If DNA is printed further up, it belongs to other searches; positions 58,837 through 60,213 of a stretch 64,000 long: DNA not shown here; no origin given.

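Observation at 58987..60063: Archaeal/eukaryotic-type DRG GTPase with a TGS domain in a bacterial context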

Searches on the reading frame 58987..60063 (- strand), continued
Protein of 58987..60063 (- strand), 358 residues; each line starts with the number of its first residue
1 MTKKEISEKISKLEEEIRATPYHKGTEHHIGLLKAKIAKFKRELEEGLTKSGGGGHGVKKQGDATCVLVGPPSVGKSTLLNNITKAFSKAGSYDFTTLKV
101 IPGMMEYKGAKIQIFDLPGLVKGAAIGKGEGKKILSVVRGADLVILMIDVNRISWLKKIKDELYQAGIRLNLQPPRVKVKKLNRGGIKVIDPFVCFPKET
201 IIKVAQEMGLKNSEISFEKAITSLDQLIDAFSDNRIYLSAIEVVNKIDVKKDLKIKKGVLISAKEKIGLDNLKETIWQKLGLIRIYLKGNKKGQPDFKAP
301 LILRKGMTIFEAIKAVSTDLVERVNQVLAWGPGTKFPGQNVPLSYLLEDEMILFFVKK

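Call 12: find_homologous_proteins(query=window:58987-60063:-, max_evalue=1e-10)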
Query window:58987-60063:- (358 aa): 3183 proteins with E <= 1e-10 among 8000 candidates; the best 120 are listed.
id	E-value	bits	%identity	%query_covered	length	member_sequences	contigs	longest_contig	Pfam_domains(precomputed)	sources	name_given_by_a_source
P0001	5.0e-228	774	100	100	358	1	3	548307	PF01926.30,PF02421.25,PF16897.11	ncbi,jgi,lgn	-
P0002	2.2e-151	522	63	100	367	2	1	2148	PF01926.30,PF02421.25,PF16897.11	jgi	-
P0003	1.5e-150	519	66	98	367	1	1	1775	PF02824.28,PF01926.30,PF00350.30,PF02421.25,PF16897.11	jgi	-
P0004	9.5e-149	513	62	100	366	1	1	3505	PF02824.28,PF01926.30,PF00350.30,PF02421.25,PF16897.11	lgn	-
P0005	2.1e-148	512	64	99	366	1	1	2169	PF02824.28,PF01926.30,PF00350.30,PF02421.25,PF16897.11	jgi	-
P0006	2.1e-147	509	65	99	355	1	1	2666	PF01926.30,PF00350.30,PF02421.25,PF16897.11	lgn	-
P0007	8.2e-144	497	61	99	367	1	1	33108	PF02824.28,PF01926.30,PF00350.30,PF02421.25,PF16897.11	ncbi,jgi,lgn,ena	-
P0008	1.9e-143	496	64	97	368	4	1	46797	PF01926.30,PF02421.25,PF16897.11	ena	-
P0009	1.3e-142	493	64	97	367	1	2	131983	PF02824.28,PF01926.30,PF02421.25,PF16897.11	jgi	-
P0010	6.9e-137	474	60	97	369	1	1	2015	PF02824.28,PF01926.30,PF00350.30,PF02421.25,PF16897.11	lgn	-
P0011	7.2e-137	474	60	98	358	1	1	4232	PF01926.30,PF02421.25,PF16897.11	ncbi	ncbi:MAG: GTPase [Patescibacteria group bacterium]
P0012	8.5e-134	464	60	100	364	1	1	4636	PF02824.28,PF01926.30,PF02421.25,PF16897.11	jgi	-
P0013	6.1e-133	461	58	99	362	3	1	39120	PF01926.30,PF00350.30,PF02421.25,PF16897.11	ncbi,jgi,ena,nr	ncbi:50S ribosome-binding GTPase [bacterium]|nr:50S ribosome-binding GTPase [bacterium]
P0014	1.1e-131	457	60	97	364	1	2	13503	PF02824.28,PF01926.30,PF02421.25,PF16897.11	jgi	-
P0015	1.4e-130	453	56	100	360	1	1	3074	PF01926.30,PF00350.30,PF02421.25,PF16897.11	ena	-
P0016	4.3e-128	445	58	99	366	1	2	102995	PF02824.28,PF01926.30,PF02421.25,PF16897.11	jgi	-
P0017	4.8e-127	442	58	100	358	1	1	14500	PF02824.28,PF01926.30,PF00350.30,PF02421.25,PF16897.11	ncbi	-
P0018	1.3e-126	440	58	96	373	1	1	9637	PF02824.28,PF01926.30,PF02421.25,PF16897.11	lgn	-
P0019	5.2e-126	438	58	99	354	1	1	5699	PF01926.30,PF00350.30,PF02421.25,PF16897.11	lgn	-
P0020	1.3e-124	434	57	98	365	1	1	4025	PF02824.28,PF01926.30,PF02421.25,PF16897.11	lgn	-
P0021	1.4e-124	434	58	99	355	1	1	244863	PF02824.28,PF01926.30,PF02421.25,PF16897.11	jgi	-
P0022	3.9e-123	429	57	99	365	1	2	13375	PF02824.28,PF01926.30,PF00350.30,PF02421.25,PF16897.11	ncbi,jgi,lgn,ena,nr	ncbi:MAG: GTPase [Patescibacteria group bacterium]|nr:50S ribosome-binding GTPase [Patescibacteria g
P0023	4.3e-121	422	55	98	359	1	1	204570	PF01926.30,PF02421.25,PF16897.11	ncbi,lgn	-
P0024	1.3e-120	421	55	100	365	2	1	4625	PF01926.30,PF02421.25,PF16897.11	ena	-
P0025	4.0e-120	419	53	99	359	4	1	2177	PF01926.30,PF02421.25,PF16897.11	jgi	jgi:hypothetical protein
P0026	2.1e-119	417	57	99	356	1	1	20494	PF02824.28,PF01926.30,PF00350.30,PF02421.25,PF16897.11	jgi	jgi:hypothetical protein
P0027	8.9e-119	415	55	99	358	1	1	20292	PF01926.30,PF00350.30,PF02421.25,PF16897.11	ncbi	-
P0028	6.5e-118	412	55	99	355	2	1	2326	PF02824.28,PF01926.30,PF02421.25,PF16897.11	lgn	-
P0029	9.0e-117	408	52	95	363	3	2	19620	PF01926.30,PF00350.30,PF02421.25,PF16897.11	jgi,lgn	jgi:uncharacterized protein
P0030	1.2e-115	404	55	99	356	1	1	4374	PF02824.28,PF01926.30,PF02421.25,PF16897.11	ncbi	-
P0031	3.8e-115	403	56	99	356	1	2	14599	PF02824.28,PF01926.30,PF02421.25,PF16897.11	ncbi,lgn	-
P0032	2.5e-114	400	56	94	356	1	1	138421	PF02824.28,PF01926.30,PF00025.28,PF02421.25,PF00009.34,PF16897.11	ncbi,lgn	-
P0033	5.8e-113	395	53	100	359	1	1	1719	PF01926.30,PF00350.30,PF02421.25,PF16897.11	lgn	-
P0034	1.7e-112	394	58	94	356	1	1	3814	PF02824.28,PF01926.30,PF02421.25,PF03193.23,PF16897.11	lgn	-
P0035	2.8e-112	393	52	97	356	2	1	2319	PF01926.30,PF02421.25,PF16897.11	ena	-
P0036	7.2e-112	392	52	99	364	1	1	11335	PF01926.30,PF02421.25,PF16897.11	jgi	-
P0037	2.2e-111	390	50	99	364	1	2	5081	PF01926.30,PF02421.25,PF16897.11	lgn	-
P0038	3.9e-111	389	54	94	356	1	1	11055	PF02824.28,PF01926.30,PF02421.25,PF03193.23,PF16897.11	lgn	-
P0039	7.5e-111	388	52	99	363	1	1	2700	PF01926.30,PF02421.25,PF16897.11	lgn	-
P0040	1.2e-110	388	51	99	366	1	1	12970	PF02824.28,PF01926.30,PF02421.25,PF03193.23,PF16897.11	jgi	-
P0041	2.6e-110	387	53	99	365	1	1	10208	PF01926.30,PF02421.25,PF16897.11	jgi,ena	-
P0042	6.8e-110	385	51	99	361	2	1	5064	PF01926.30,PF02421.25,PF16897.11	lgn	-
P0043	1.2e-109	384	51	99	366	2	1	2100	PF01926.30,PF02421.25,PF16897.11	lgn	-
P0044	1.3e-109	384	51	99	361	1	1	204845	PF01926.30,PF02421.25,PF16897.11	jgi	jgi:small GTP-binding protein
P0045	3.4e-109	383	52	99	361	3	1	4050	PF01926.30,PF02421.25,PF16897.11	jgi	-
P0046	4.0e-109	383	50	99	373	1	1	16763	PF01926.30,PF02421.25,PF16897.11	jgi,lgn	-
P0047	4.1e-109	383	54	96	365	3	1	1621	PF02824.28,PF01926.30,PF02421.25,PF03193.23,PF16897.11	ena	-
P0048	1.0e-108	381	50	97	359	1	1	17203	PF01926.30,PF00350.30,PF02421.25,PF16897.11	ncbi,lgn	-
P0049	1.0e-108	381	52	99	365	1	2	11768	PF02824.28,PF01926.30,PF02421.25,PF03193.23,PF16897.11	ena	-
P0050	1.9e-108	381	52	98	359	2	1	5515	PF01926.30,PF00350.30,PF02421.25,PF16897.11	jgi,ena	-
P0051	2.1e-108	380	54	98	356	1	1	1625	PF02824.28,PF01926.30,PF02421.25,PF16897.11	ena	-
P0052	5.9e-108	379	49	99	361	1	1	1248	PF01926.30,PF02421.25,PF16897.11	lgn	-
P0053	6.9e-108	379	51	97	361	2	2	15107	PF01926.30,PF02421.25,PF16897.11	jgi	jgi:uncharacterized protein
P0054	1.1e-107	378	50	99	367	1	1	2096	PF01926.30,PF02421.25,PF16897.11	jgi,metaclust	metaclust:\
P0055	1.2e-107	378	51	99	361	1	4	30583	PF01926.30,PF02421.25,PF16897.11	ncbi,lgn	-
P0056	2.1e-107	377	50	99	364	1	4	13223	PF01926.30,PF02421.25,PF16897.11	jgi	-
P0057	6.5e-107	376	52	97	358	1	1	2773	PF01926.30,PF02421.25,PF16897.11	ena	-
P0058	1.0e-106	375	50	99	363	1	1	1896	PF01926.30,PF02421.25,PF16897.11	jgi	-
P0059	1.2e-106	375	51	98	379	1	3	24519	PF01926.30,PF02421.25,PF16897.11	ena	-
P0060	2.8e-106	373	49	99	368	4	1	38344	PF01926.30,PF00350.30,PF02421.25,PF16897.11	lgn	-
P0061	3.3e-106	373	50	97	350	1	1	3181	PF01926.30,PF02421.25,PF16897.11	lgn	-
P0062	3.7e-106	373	50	99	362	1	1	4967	PF01926.30,PF02421.25,PF16897.11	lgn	-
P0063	4.9e-106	373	54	98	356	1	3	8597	PF02824.28,PF01926.30,PF02421.25,PF03193.23,PF16897.11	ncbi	-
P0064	7.8e-106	372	53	99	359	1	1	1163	PF01926.30,PF02421.25,PF16897.11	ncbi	-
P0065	1.1e-105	372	53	99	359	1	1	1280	PF02824.28,PF01926.30,PF02421.25,PF03193.23,PF16897.11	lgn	-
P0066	2.8e-105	370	48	99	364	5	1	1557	PF01926.30,PF02421.25,PF16897.11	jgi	-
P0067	2.9e-105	370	52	100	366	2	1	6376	PF02824.28,PF01926.30,PF02421.25,PF16897.11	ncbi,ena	-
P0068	3.5e-105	370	49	99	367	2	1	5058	PF01926.30,PF02421.25,PF16897.11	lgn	-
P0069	4.5e-105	369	52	98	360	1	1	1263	PF02824.28,PF01926.30,PF00350.30,PF02421.25,PF16897.11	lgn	-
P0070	6.7e-105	369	51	99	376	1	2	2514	PF02824.28,PF01926.30,PF02421.25,PF16897.11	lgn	-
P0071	1.1e-104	368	51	98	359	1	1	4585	PF02824.28,PF01926.30,PF02421.25,PF16897.11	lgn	-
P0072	1.2e-104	368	49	99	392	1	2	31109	PF02824.28,PF01926.30,PF02421.25,PF16897.11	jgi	jgi:small GTP-binding protein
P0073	1.3e-104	368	52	98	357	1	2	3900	PF02824.28,PF01926.30,PF00350.30,PF02421.25,PF03193.23,PF16897.11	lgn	-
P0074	1.5e-104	368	50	94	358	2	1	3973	PF01926.30,PF00350.30,PF02421.25,PF16897.11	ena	-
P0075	3.0e-104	367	50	100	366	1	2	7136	PF01926.30,PF02421.25,PF16897.11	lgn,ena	-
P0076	3.1e-104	367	52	98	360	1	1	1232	PF01926.30,PF02421.25,PF16897.11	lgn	-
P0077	3.4e-104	367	52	98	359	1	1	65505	PF01926.30,PF00350.30,PF02421.25,PF16897.11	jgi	-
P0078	7.6e-104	365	52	98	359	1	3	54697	PF01926.30,PF00350.30,PF02421.25,PF16897.11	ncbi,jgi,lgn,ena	-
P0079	1.2e-103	365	51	98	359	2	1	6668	PF02824.28,PF01926.30,PF02421.25,PF16897.11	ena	-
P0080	1.2e-103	365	48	99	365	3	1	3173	PF01926.30,PF02421.25,PF16897.11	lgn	-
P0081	1.6e-103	364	51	98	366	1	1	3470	PF02824.28,PF01926.30,PF02421.25,PF03193.23,PF16897.11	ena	-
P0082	1.7e-103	364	48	99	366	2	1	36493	PF01926.30,PF02421.25,PF16897.11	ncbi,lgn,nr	ncbi:50S ribosome-binding GTPase [Candidatus Shapirobacteria bacterium]|nr:50S ribosome-binding GTPa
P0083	2.5e-103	364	50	98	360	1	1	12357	PF02824.28,PF01926.30,PF02421.25,PF16897.11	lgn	-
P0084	2.5e-103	364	52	97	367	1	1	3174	PF02824.28,PF01926.30,PF02421.25,PF03193.23,PF16897.11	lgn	-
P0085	2.6e-103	364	51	97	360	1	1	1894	PF02824.28,PF01926.30,PF00350.30,PF02421.25,PF16897.11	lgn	-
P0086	2.6e-103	364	52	98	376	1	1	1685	PF02824.28,PF01926.30,PF02421.25,PF16897.11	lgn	-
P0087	2.7e-103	364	52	94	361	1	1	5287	PF02824.28,PF01926.30,PF02421.25,PF03193.23,PF16897.11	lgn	-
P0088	3.0e-103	363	52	95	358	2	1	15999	PF02824.28,PF01926.30,PF02421.25,PF16897.11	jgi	-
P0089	4.1e-103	363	51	99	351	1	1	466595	PF01926.30,PF02421.25,PF16897.11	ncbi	ncbi:MAG: OBG GTPase family GTP-binding protein [Microgenomates group bacterium]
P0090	5.7e-103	363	51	98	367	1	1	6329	PF01926.30,PF00350.30,PF02421.25,PF16897.11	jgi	jgi:uncharacterized protein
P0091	5.7e-103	363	50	99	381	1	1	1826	PF02824.28,PF01926.30,PF02421.25,PF16897.11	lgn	-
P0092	7.3e-103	362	48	99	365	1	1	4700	PF01926.30,PF02421.25,PF16897.11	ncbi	-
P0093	7.4e-103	362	50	99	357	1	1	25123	PF01926.30,PF02421.25,PF16897.11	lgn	-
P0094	8.2e-103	362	46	99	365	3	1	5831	PF01926.30,PF02421.25,PF16897.11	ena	-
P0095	8.6e-103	362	47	99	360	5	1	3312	PF01926.30,PF00350.30,PF02421.25,PF16897.11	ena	-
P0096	1.6e-102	361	52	98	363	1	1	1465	PF01926.30,PF00350.30,PF02421.25,PF03193.23,PF16897.11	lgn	-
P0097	1.9e-102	361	47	99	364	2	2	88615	PF01926.30,PF00025.28,PF02421.25,PF16897.11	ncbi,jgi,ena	ncbi:MAG: GTPase [Candidatus Shapirobacteria bacterium]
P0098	2.8e-102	360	52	94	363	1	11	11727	PF01926.30,PF00350.30,PF02421.25,PF16897.11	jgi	jgi:ribosome-interacting GTPase 1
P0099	3.1e-102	360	51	99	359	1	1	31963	PF02824.28,PF01926.30,PF02421.25,PF16897.11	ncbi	-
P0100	3.3e-102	360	50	98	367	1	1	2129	PF02824.28,PF01926.30,PF00350.30,PF02421.25,PF16897.11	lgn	-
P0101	4.1e-102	360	47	99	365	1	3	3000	PF01926.30,PF02421.25,PF16897.11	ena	-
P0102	4.1e-102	360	48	99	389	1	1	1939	PF01926.30,PF02421.25,PF16897.11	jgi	jgi:hypothetical protein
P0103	4.8e-102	360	51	100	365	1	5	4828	PF02824.28,PF01926.30,PF02421.25,PF03193.23,PF16897.11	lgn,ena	-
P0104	7.4e-102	359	51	98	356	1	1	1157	PF01926.30,PF02421.25,PF16897.11,PF00071.29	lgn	-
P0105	8.0e-102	359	51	94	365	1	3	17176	PF01926.30,PF02421.25,PF03193.23,PF16897.11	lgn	-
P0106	9.3e-102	359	50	98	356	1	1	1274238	PF01926.30,PF02421.25,PF16897.11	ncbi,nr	ncbi:50S ribosome-binding GTPase [Candidatus Woesebacteria bacterium]|nr:MAG: 50S ribosome-binding G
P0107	1.0e-101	358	49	97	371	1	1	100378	PF01926.30,PF02421.25,PF03193.23,PF16897.11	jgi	-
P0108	1.1e-101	358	52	98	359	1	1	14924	PF01926.30,PF00350.30,PF02421.25,PF16897.11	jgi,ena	-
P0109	1.2e-101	358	52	98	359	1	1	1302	PF02824.28,PF01926.30,PF02421.25,PF16897.11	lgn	-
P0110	1.4e-101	358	50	98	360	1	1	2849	PF01926.30,PF02421.25,PF16897.11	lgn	-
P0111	1.5e-101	358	51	99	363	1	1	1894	PF02824.28,PF01926.30,PF02421.25,PF16897.11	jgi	-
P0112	1.5e-101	358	47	99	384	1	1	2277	PF01926.30,PF02421.25,PF03193.23,PF16897.11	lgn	-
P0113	1.5e-101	358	51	99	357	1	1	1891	PF01926.30,PF00350.30,PF02421.25,PF16897.11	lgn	-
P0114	1.9e-101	358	48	100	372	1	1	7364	PF01926.30,PF02421.25,PF16897.11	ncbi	-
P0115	1.9e-101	358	50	94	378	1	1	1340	PF02824.28,PF01926.30,PF02421.25,PF16897.11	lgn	-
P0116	2.2e-101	357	47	99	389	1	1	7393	PF01926.30,PF02421.25,PF16897.11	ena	-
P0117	2.4e-101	357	51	94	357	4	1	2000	PF01926.30,PF02421.25,PF16897.11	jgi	-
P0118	2.7e-101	357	50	95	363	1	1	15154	PF02824.28,PF01926.30,PF02421.25,PF16897.11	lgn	-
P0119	3.0e-101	357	47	99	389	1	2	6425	PF01926.30,PF02421.25,PF16897.11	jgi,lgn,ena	jgi:hypothetical protein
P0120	3.2e-101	357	51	98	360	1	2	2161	PF02824.28,PF01926.30,PF00350.30,PF02421.25,PF16897.11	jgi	-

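Call 14: list_cluster_members(proteins=[P0001, P0007, P0089, P0106])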
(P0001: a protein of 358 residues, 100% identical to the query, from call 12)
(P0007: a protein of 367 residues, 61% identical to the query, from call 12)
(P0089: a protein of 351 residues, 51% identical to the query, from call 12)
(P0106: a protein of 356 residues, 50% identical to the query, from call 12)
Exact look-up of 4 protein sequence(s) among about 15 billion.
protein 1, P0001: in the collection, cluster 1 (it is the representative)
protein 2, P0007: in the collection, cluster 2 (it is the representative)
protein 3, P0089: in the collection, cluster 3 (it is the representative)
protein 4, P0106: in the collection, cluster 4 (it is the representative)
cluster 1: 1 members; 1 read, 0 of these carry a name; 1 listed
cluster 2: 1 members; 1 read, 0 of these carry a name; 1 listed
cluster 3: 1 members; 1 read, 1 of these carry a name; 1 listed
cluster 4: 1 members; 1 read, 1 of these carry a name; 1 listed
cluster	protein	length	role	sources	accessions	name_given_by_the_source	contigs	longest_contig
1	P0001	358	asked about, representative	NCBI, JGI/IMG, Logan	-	-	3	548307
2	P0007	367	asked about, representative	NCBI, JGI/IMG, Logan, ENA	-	-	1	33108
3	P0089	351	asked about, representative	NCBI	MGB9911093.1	MAG: OBG GTPase family GTP-binding protein [Microgenomates group bacterium]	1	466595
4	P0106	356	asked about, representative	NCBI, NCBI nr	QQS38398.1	50S ribosome-binding GTPase [Candidatus Woesebacteria bacterium] | MAG: 50S ribosome-binding GTPase [Candidatus Woesebacteria bacterium]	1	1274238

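Call 17: find_related_loci(query=window:58987-60063:-, collection=genome_contigs, flank=10000)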
Query window:58987-60063:- (358 aa) in genome_contigs; peptide patterns used: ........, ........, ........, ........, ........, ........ (x = any residue, [..] = any of these).
181 stretches matched a pattern; 107 encode a relative of the query (tblastn E <= 1e-3); the best 80 are kept; 80 distinct loci.
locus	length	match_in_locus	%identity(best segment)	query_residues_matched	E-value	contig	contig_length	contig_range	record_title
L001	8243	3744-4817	61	4-358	6e-148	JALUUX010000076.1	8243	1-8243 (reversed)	MAG: Candidatus Shapirobacteria bacterium isolate 128-326_metabat1_scaf2bin.052 128-326_scaffold_4647_c1, whole genome s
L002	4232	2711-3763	60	8-357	8e-142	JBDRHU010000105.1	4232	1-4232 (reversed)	MAG: Patescibacteria group bacterium isolate MEGAHIT-group-1.55 k141_7894976, whole genome shotgun sequence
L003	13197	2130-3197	58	3-358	2e-134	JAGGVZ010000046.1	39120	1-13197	MAG: bacterium isolate AUK113 PB_MBMC_067_c_000000000011, whole genome shotgun sequence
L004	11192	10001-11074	58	1-357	1e-127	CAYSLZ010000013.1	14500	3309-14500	MAG TPA_asm: uncultured Gammaproteobacteria bacterium isolate SRP319275_co2_331 genome assembly, contig: NODE_3693_lengt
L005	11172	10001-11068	55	4-357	5e-125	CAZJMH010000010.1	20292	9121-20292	MAG TPA_asm: uncultured Gammaproteobacteria bacterium isolate SRP319275_co2_175 genome assembly, contig: NODE_2031_lengt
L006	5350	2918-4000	55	1-357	2e-122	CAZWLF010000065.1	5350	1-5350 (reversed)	MAG TPA_asm: uncultured Gammaproteobacteria bacterium isolate binchicken_co387_691 genome assembly, contig: NODE_22352_l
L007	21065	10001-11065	55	6-357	7e-121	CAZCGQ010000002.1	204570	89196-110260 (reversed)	MAG TPA_asm: uncultured Gammaproteobacteria bacterium isolate SRP332253_co2_135 genome assembly, contig: NODE_27_length_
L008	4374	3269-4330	55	5-357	3e-118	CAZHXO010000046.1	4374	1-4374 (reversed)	MAG TPA_asm: uncultured Gammaproteobacteria bacterium isolate SRP319275_co2_73 genome assembly, contig: NODE_24533_lengt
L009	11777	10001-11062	56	5-357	9e-117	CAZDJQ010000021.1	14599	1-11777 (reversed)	MAG TPA_asm: uncultured Gammaproteobacteria bacterium isolate SRP141376_co1_239 genome assembly, contig: NODE_8143_lengt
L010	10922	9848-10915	52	4-357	3e-115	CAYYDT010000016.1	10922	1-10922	MAG TPA_asm: uncultured Gammaproteobacteria bacterium isolate SRP319275_co2_31 genome assembly, contig: NODE_5834_length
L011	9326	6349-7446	50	1-355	7e-113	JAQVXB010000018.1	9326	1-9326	MAG: Candidatus Shapirobacteria bacterium isolate STF2_116 NODE_23029_length_9326_cov_3.382324_Sandtown_F2, whole genome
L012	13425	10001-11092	49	1-355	5e-112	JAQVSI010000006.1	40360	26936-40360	MAG: Candidatus Shapirobacteria bacterium isolate STF1_270 NODE_1926_length_40360_cov_4.308950_Sandtown_F1, whole genome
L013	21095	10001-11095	48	1-355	2e-111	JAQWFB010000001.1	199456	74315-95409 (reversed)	MAG: Candidatus Shapirobacteria bacterium isolate STF2_89 NODE_37_length_199456_cov_20.182848_Sandtown_F2, whole genome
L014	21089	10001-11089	49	1-355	1e-111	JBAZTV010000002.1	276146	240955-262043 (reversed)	MAG: Candidatus Shapirobacteria bacterium isolate SO_2017_GW1_211 NODE_316_length_276146_cov_5.805028_OW334_2017, whole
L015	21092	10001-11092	49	1-355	3e-111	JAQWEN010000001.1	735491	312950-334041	MAG: Candidatus Shapirobacteria bacterium isolate STF2_76 NODE_1_length_735491_cov_9.474058_Sandtown_F2, whole genome sh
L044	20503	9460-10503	49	6-353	2e-96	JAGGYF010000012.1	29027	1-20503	MAG: Candidatus Iainarchaeum archaeon isolate AUK171 PB_MBMC_125_c_000000000041, whole genome shotgun sequence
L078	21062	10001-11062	44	6-353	2e-84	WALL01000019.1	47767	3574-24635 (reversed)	MAG: Nanobdellati archaeon isolate S014_61_esom k151_221306, whole genome shotgun sequence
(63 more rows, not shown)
